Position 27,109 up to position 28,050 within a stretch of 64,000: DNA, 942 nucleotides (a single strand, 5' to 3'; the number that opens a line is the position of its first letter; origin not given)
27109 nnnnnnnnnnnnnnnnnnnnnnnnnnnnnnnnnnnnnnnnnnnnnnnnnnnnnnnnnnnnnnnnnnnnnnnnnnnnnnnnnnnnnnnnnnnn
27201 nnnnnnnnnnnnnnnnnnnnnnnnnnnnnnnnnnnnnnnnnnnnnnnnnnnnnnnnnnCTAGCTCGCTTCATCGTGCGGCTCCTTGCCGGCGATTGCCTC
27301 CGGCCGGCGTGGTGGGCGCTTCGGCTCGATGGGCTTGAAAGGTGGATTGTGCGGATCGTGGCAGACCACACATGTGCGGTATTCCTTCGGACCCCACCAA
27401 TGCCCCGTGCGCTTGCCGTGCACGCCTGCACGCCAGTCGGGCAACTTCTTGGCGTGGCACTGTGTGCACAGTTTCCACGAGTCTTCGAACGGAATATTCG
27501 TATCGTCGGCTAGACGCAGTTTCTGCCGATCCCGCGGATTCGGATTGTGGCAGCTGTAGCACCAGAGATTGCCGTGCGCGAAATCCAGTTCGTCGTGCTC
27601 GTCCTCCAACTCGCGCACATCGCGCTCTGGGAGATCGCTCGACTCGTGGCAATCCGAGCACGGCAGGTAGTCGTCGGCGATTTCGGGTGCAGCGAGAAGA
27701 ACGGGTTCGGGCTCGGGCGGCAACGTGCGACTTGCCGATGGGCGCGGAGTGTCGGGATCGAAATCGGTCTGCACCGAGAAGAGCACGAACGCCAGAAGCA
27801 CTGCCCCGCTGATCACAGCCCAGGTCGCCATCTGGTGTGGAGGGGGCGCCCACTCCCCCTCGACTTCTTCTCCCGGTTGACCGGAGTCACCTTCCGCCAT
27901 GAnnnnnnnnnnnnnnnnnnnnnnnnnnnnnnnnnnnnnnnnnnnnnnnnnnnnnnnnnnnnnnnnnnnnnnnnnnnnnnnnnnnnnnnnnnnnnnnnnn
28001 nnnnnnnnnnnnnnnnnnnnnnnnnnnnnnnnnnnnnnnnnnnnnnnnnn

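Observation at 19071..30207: Eleven-gene co-directional nirS-cytochromes-nrfCD-napL-napDAGHB superoperon with overlapping gene junctions and no napC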

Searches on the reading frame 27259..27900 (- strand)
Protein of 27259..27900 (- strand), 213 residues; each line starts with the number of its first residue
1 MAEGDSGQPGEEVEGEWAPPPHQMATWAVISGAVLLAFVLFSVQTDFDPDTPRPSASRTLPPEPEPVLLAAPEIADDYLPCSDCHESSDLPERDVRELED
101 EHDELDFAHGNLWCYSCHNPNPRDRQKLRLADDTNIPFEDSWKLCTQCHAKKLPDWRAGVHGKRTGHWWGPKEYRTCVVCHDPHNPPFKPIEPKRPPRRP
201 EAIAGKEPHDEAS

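Call 3: search_protein_families(library=pfam, proteins=[window:27259-27900:-])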
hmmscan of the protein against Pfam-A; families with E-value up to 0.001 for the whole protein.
window:27259-27900:- (213 aa): 4 families
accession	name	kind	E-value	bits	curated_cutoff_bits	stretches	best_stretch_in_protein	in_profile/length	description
PF09699.15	Paired_CXXCH_1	-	1.8e-07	31.1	20.6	1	114-152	9-39/41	Doubled CXXCH motif (Paired_CXXCH_1)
PF14522.11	Cytochrome_C7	-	5.2e-06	26.6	24.8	0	80-149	15-66/67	Cytochrome c7 and related cytochrome c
PF22113.1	Mtrc-MtrF_II-IV_dom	-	0.00018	21.5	30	0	102-184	72-166/176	Outer membrane cytochrome MtrC/MtrF-like, domains II/IV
PF14537.11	Cytochrom_c3_2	-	0.0006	20.7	25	0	79-181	7-78/79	Cytochrome c3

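Call 4: search_protein_families(library=ncbifam, proteins=[window:27259-27900:-])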
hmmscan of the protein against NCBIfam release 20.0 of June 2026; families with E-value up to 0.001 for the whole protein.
window:27259-27900:- (213 aa): 2 families
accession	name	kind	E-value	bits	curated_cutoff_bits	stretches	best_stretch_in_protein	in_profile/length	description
TIGR03508.1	decahem_SO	subfamily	0.00026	20.5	192.2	0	81-185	5-105/258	DmsE family decaheme c-type cytochrome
TIGR01905.1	paired_CXXCH_1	subfamily_domain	0.00056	19.8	25.2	0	174-187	6-19/41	doubled CXXCH domain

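Call 60: search_solved_structures(query=window:27259-27900:-, max_evalue=1)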
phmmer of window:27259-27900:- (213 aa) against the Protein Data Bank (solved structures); distinct sequences matched with E-value up to 1: 3.
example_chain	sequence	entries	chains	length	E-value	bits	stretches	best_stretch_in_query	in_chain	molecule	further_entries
2j7a_A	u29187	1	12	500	0.023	17.3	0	108-157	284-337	CYTOCHROME C NITRITE REDUCTASE NRFA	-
2vr0_A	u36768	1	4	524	0.029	17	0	108-157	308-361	CYTOCHROME C NITRITE REDUCTASE, CATALYTIC SUBUNIT NFRA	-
6h5l_B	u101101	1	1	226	0.33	13.5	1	20-88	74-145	Conserved hypothetical cytochrome protein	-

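Call 81: find_homologous_proteins(query=window:27259-27900:-, max_evalue=1e-8)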
Query window:27259-27900:- (213 aa): 490 proteins with E <= 1e-8 among 880 candidates; the best 120 are listed.
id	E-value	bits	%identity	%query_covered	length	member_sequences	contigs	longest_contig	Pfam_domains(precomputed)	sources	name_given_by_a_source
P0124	5.2e-148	509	100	100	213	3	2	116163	PF09699.16,PF14522.12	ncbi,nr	ncbi:MAG: hypothetical protein GY725_26295 [bacterium]|nr:hypothetical protein [bacterium]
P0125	1.2e-109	383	75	100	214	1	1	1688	PF09699.16,PF14522.12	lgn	-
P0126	5.0e-108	378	82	89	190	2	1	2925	PF09699.16,PF14522.12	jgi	jgi:formate-dependent nitrite reductase cytochrome c552 subunit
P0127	3.9e-100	352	75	91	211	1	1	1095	PF09699.16,PF14522.12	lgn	-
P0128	9.9e-100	351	74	92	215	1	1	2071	PF09699.16,PF14522.12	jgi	jgi:hypothetical protein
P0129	4.9e-91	322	67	90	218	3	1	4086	PF09699.16,PF14522.12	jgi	-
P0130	4.2e-87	310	64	92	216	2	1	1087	PF14537.12,PF14522.12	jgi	-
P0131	2.9e-79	284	64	87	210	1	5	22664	PF09699.16,PF14522.12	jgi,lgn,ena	-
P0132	2.4e-77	278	60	84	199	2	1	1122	PF14522.12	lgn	-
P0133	3.7e-77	277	63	84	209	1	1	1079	PF14522.12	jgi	-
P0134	1.2e-76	275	62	92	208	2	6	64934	PF09699.16,PF14522.12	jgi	jgi:hypothetical protein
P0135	1.8e-76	275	63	87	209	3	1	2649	PF09699.16,PF14522.12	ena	-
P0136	2.0e-76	275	63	87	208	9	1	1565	-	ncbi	-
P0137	2.5e-76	274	60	89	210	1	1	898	PF09699.16,PF14522.12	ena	-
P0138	5.6e-76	273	63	81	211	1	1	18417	PF09699.16,PF14522.12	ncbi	-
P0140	1.7e-75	272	60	94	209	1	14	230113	PF09699.16,PF14522.12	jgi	jgi:hypothetical protein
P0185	3.3e-69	251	56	91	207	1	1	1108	PF09699.16,PF03264.20,PF14522.12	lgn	-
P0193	7.0e-69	250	59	88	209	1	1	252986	PF09699.16,PF14522.12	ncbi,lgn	-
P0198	1.2e-68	249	58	86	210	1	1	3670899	PF09699.16,PF14522.12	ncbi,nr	ncbi:MAG: hypothetical protein JSU66_01330 [Deltaproteobacteria bacterium]|nr:MAG: hypothetical prot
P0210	9.9e-68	246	57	90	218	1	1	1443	PF03264.20,PF14522.12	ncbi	-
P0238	1.8e-66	242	58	85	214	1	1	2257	PF09699.16,PF03264.20,PF14522.12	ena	-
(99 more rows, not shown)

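Call 83: search_solved_structures(query=A5, max_evalue=1, show_alignments=2)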
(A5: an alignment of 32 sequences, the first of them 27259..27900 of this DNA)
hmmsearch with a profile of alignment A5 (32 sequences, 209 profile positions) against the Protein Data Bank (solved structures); distinct sequences matched with E-value up to 1: 9.
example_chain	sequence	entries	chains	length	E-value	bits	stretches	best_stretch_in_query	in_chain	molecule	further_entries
7q58_A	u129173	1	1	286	1e-06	31.4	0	167-190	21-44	SAKe6BR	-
2ozy_A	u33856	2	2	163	0.014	17.9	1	94-176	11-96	Cytochrome c-type protein nrfB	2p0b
9yuq_N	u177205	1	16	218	0.021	17.3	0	105-142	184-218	Putative multiheme cytochrome c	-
5yy8_A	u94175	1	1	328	0.055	15.9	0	165-191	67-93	Influenza virus NS1A-binding protein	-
6n3h_A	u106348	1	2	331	0.057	15.9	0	165-191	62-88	Influenza virus NS1A-binding protein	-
2n2a_A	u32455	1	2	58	0.46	12.9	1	11-61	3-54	Receptor tyrosine-protein kinase erbB-2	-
4wjy_A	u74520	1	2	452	0.59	12.6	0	73-118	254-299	Cytochrome c-552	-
1gu6_A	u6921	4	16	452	0.67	12.4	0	73-117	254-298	CYTOCHROME C552 | Cytochrome c-552 | Cytochrome c nitrite reductase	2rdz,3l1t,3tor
2rf7_A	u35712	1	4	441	0.67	12.4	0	73-118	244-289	Cytochrome c-552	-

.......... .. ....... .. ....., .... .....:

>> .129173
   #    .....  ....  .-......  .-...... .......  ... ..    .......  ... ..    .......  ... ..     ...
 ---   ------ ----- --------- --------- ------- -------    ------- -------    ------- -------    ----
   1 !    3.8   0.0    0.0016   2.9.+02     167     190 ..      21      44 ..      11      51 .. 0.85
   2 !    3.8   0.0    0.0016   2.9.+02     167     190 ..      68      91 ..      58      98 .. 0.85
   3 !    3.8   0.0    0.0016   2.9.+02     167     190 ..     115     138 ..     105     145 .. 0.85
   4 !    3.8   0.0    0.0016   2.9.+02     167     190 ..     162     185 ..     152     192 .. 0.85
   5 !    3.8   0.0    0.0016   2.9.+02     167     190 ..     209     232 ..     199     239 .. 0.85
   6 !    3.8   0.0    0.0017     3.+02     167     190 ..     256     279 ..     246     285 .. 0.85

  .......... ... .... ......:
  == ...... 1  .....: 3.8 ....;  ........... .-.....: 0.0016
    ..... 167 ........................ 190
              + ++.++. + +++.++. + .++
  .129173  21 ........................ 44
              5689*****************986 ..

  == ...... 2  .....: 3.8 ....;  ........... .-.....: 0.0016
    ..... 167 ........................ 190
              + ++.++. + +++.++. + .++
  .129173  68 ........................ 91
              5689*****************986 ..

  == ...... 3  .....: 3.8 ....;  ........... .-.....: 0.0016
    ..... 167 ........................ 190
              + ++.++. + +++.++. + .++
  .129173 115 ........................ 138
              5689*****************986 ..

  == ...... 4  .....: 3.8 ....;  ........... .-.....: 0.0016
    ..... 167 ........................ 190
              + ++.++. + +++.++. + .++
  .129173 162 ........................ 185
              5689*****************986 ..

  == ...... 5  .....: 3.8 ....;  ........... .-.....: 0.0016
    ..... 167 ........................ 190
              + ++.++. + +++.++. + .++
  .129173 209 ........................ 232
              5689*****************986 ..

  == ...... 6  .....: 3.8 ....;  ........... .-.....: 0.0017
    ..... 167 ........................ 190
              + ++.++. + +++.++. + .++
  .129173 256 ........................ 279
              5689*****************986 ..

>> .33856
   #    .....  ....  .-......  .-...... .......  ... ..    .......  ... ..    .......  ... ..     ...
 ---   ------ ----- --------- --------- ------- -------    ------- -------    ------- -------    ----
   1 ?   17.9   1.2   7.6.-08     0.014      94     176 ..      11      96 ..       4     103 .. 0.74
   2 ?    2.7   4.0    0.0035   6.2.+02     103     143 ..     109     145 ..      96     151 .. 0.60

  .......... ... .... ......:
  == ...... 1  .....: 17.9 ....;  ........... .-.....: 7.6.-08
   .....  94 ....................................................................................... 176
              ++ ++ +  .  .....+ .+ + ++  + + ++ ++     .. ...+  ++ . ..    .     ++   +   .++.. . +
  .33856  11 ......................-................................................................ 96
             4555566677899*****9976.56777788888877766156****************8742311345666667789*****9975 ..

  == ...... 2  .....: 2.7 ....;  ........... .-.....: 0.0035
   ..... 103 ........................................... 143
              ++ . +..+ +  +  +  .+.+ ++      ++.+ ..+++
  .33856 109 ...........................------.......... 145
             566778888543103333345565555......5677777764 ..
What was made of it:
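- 27259..27900 (-): cytB: tetrahaem cytochrome anchored in the membrane by one N-terminal helix. A profile search of the PDB gives only a marginal match to NrfB, 2ozy, E 0.014 (call 83).
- On NapC/NirT (CymA, NrfH) quinol dehydrogenases: A profile search of the PDB finds no NrfH or CymA (call 83).
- cytB has no solved or characterised relative (calls 60, 83).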

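Call 87: find_encoding_contigs(protein=P0198, flank=10000, max_places=1)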
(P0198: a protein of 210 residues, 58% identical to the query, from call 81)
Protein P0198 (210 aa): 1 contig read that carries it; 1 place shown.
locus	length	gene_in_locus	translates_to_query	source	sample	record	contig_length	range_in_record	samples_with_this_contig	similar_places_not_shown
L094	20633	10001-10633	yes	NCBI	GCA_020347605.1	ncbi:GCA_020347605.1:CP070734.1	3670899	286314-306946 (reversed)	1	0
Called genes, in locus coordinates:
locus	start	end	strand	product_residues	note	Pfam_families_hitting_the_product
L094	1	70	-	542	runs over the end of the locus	PF16371:MetallophosN, PF16370:MetallophosC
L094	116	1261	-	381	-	PF18306:LDcluster4, PF03641:Lysine_decarbox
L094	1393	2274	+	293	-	PF01435:Peptidase_M48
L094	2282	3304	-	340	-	-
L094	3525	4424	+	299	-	-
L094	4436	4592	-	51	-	PF01927:Mut7-C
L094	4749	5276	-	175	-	-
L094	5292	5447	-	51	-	-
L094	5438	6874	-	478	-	-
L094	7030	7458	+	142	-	PF02082:Rrf2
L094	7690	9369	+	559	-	PF13442:Cytochrome_CBB3 (weak), PF02239:Cytochrom_D1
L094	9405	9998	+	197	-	PF14522:Cytochrome_C7 (faint), PF22113:Mtrc-MtrF_II-IV_dom (faint), PF13435:Cytochrome_C554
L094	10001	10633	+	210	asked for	PF09699:Paired_CXXCH_1 (faint), PF14522:Cytochrome_C7 (faint)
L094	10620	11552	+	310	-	PF12838:Fer4_7, PF13187:Fer4_9 (weak), PF13247:Fer4_11, PF00037:Fer4 (weak), PF12797:Fer4_2 (weak), PF12837:Fer4_6 (weak), PF13237:Fer4_10, PF13247:Fer4_11, +6 more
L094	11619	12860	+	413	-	PF03916:NrfD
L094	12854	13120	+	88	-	PF03927:NapD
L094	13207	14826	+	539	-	-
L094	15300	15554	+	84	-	PF03892:NapB (faint)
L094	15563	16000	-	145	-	PF13442:Cytochrome_CBB3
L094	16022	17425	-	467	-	PF13442:Cytochrome_CBB3, PF02239:Cytochrom_D1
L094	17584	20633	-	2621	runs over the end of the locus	PF00515:TPR_1 (faint), PF07719:TPR_2 (faint), PF13174:TPR_6 (faint), PF13176:TPR_7 (faint), PF13181:TPR_8 (faint), PF13414:TPR_11 (faint), PF13424:TPR_12 (faint), PF13428:TPR_14 (faint), +6 more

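Call 88: find_encoding_contigs(protein=P0140, flank=10000, max_places=1)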
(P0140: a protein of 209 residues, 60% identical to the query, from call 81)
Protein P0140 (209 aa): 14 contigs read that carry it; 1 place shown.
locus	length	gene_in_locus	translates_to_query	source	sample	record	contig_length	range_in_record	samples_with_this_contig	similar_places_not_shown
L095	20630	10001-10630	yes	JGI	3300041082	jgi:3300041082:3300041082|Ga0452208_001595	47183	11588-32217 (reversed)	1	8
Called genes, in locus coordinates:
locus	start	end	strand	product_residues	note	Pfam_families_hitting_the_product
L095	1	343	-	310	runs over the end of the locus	PF01040:UbiA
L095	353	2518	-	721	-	PF00033:Cytochrome_B, PF13631:Cytochrom_B_N_2, PF00037:Fer4 (faint), PF12837:Fer4_6 (faint), PF12838:Fer4_7 (weak), PF02662:FlpD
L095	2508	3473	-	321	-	PF02630:SCO1-SenC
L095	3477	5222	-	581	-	PF00115:COX1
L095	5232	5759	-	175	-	PF00116:COX2 (faint)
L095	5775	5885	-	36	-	-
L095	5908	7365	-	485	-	PF00115:COX1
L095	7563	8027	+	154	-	PF02082:Rrf2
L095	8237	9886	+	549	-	PF13442:Cytochrome_CBB3 (weak), PF02239:Cytochrom_D1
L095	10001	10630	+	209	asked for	PF14522:Cytochrome_C7 (faint), PF09699:Paired_CXXCH_1 (faint)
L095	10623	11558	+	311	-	PF12838:Fer4_7, PF13187:Fer4_9, PF13247:Fer4_11, PF00037:Fer4, PF12797:Fer4_2 (weak), PF12837:Fer4_6 (weak), PF13237:Fer4_10 (weak), PF13247:Fer4_11, +6 more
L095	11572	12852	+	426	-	PF03916:NrfD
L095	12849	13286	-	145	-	PF13442:Cytochrome_CBB3, PF00034:Cytochrom_C (weak)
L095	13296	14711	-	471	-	PF13442:Cytochrome_CBB3 (weak), PF02239:Cytochrom_D1, PF25174:Beta-prop_THOC3 (faint)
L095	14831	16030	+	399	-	PF13353:Fer4_12, PF04055:Radical_SAM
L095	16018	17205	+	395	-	PF02239:Cytochrom_D1, PF25174:Beta-prop_THOC3 (faint)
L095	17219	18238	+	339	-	PF22451:NirdL-like_HTH, PF17805:AsnC_trans_reg2, PF22451:NirdL-like_HTH, PF17805:AsnC_trans_reg2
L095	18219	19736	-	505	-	PF13372:Alginate_exp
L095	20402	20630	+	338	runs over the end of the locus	PF00296:Bac_luciferase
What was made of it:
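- Electron transfer from cytA to NirS rests only on gene adjacency. cytA is missing in L095 (call 88).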

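Call 89: find_encoding_contigs(protein=P0193, flank=10000, max_places=1)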
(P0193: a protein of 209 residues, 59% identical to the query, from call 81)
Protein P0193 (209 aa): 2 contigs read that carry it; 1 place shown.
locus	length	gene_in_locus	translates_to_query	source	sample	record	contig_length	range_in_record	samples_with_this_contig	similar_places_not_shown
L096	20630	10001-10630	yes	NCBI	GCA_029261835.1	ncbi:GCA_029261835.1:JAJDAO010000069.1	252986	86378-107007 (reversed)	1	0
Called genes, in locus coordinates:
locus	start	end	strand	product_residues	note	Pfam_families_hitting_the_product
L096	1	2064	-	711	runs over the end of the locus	PF00033:Cytochrome_B, PF14358:DUF4405 (weak), PF13631:Cytochrom_B_N_2, PF00037:Fer4 (faint), PF12837:Fer4_6 (faint), PF12838:Fer4_7 (weak), PF13187:Fer4_9 (weak), PF02662:FlpD, +2 more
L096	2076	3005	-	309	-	PF02630:SCO1-SenC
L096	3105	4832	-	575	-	PF00115:COX1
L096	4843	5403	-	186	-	PF00116:COX2 (weak)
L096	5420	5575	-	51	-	-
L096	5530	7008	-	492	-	-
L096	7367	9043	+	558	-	PF13442:Cytochrome_CBB3, PF02239:Cytochrom_D1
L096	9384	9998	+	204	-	PF22113:Mtrc-MtrF_II-IV_dom (weak), PF14522:Cytochrome_C7 (faint), PF09699:Paired_CXXCH_1 (faint), PF13435:Cytochrome_C554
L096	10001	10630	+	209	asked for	PF09699:Paired_CXXCH_1 (faint), PF14522:Cytochrome_C7 (faint)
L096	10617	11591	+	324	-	PF12838:Fer4_7 (weak), PF13187:Fer4_9 (weak), PF13247:Fer4_11, PF00037:Fer4, PF12797:Fer4_2 (weak), PF13237:Fer4_10, PF12838:Fer4_7, PF13247:Fer4_11, +6 more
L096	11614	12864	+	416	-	PF03916:NrfD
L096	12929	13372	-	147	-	PF13442:Cytochrome_CBB3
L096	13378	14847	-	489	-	PF13442:Cytochrome_CBB3, PF02239:Cytochrom_D1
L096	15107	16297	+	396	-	PF13353:Fer4_12, PF04055:Radical_SAM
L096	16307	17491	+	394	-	PF02239:Cytochrom_D1, PF21783:YNCE (faint), PF25174:Beta-prop_THOC3 (weak)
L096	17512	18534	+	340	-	PF22451:NirdL-like_HTH, PF17805:AsnC_trans_reg2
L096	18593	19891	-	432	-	PF13372:Alginate_exp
